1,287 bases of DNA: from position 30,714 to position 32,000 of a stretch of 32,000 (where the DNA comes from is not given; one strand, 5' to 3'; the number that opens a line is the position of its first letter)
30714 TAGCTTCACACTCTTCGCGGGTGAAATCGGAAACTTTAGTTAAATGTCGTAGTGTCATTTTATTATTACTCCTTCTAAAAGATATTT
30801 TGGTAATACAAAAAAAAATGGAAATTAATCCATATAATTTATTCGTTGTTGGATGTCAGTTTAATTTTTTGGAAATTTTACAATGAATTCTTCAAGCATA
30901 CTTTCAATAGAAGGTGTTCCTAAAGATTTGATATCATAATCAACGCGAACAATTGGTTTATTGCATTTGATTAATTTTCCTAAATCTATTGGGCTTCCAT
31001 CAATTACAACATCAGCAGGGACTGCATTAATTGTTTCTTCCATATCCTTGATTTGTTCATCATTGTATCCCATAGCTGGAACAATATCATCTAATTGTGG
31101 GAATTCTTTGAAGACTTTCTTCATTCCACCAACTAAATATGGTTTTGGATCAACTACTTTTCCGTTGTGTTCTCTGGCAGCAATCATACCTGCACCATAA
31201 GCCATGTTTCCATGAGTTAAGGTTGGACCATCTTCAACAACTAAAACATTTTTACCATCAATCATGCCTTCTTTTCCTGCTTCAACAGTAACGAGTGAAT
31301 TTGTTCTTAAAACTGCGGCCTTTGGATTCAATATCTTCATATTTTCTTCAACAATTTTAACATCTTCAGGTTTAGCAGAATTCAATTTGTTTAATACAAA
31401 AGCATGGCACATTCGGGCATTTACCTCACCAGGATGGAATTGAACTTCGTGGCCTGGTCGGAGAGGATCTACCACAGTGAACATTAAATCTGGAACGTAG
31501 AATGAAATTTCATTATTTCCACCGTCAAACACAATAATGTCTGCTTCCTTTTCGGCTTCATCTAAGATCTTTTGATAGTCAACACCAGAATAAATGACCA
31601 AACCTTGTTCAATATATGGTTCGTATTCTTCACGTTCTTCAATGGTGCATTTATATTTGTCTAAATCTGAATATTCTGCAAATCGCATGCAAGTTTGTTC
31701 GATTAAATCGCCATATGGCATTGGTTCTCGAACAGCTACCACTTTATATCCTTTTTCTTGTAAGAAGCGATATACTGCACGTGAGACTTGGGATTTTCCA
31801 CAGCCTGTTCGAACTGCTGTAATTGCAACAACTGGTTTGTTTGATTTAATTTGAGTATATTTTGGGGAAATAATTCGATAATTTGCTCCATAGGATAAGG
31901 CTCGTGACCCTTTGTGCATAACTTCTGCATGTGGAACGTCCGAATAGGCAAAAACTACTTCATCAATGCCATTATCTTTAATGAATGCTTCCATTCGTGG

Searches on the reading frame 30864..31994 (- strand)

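Call 8: search_protein_families(library=pfam, proteins=[window:30864-31994:-], max_evalue=0.01)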
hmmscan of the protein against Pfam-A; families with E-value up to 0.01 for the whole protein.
window:30864-31994:- (377 aa): 1 family
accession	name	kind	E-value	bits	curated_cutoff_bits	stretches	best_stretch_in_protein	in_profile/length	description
PF02223.23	Thymidylate_kin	-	0.0019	18.4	27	1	64-129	6-74/185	Thymidylate kinase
